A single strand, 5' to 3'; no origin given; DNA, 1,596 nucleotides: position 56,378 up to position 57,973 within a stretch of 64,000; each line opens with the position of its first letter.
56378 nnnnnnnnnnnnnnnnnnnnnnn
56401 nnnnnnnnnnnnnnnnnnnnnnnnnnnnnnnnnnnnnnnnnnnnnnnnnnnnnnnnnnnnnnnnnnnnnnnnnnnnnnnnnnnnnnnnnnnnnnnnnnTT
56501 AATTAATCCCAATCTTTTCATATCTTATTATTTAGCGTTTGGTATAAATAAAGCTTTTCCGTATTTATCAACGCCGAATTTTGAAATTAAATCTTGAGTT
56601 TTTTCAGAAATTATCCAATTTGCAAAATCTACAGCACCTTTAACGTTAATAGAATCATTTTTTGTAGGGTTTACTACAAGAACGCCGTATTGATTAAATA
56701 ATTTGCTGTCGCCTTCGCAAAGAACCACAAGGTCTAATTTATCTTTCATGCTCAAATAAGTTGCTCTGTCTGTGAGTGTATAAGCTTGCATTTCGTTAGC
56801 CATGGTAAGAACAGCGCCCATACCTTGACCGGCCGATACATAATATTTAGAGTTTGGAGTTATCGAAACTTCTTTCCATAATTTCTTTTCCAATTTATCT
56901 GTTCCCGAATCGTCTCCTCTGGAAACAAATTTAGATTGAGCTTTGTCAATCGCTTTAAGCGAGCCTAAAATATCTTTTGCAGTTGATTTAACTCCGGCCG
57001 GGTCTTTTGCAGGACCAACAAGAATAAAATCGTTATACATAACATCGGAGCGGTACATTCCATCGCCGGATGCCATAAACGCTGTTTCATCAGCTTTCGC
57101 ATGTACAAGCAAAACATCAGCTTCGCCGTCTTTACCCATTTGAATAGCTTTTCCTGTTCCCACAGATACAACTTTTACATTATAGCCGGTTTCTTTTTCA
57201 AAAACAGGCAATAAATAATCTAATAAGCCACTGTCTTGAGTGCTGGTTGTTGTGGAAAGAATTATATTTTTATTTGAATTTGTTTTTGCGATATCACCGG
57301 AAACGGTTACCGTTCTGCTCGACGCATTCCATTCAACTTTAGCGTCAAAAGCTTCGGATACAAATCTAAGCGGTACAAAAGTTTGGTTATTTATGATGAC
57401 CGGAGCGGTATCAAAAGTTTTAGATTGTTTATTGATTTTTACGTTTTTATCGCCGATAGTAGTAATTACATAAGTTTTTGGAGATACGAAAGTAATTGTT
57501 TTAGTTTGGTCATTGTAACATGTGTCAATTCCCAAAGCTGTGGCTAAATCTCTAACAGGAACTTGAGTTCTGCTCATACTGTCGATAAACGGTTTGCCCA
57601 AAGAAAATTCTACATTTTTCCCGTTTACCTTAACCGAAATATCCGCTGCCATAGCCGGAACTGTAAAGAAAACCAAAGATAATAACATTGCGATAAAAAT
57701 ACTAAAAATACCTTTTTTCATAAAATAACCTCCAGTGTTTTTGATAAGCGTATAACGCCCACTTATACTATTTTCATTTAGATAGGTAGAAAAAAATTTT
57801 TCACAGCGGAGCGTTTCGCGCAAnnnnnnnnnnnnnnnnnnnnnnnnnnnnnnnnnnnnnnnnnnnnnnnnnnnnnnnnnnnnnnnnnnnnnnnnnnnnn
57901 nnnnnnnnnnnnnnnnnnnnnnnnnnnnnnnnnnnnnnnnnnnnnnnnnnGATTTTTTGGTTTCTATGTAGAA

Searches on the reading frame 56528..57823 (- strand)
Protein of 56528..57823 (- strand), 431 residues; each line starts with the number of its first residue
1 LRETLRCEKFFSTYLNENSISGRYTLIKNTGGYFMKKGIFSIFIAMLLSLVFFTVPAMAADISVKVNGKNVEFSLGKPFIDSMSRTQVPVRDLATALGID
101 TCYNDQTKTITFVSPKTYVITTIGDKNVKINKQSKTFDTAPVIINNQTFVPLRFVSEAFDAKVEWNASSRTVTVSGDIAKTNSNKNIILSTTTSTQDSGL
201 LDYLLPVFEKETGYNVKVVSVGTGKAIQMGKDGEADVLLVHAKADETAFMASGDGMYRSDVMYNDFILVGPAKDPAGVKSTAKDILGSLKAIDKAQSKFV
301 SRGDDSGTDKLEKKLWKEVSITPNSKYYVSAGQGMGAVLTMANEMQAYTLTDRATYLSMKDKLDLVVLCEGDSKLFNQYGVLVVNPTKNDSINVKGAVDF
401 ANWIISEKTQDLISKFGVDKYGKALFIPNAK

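Call 10: search_protein_families(library=pfam, proteins=[window:56528-57823:-])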
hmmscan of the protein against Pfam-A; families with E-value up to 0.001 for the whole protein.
window:56528-57823:- (431 aa): 4 families
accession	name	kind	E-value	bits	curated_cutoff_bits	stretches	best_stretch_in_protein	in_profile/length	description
PF12849.12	PBP_like_2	-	2.5e-50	172.1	27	1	181-407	3-266/267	PBP superfamily domain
PF07833.16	Cu_amine_oxidN1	-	9.5e-30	103.2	24.2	1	65-174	1-108/108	Copper amine oxidase N-terminal domain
PF13531.11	SBP_bac_11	-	2.2e-10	41.1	25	1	201-417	13-225/227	Bacterial extracellular solute-binding protein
PF12727.12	PBP_like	-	0.0006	19.5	27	1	210-324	7-121/193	PBP superfamily domain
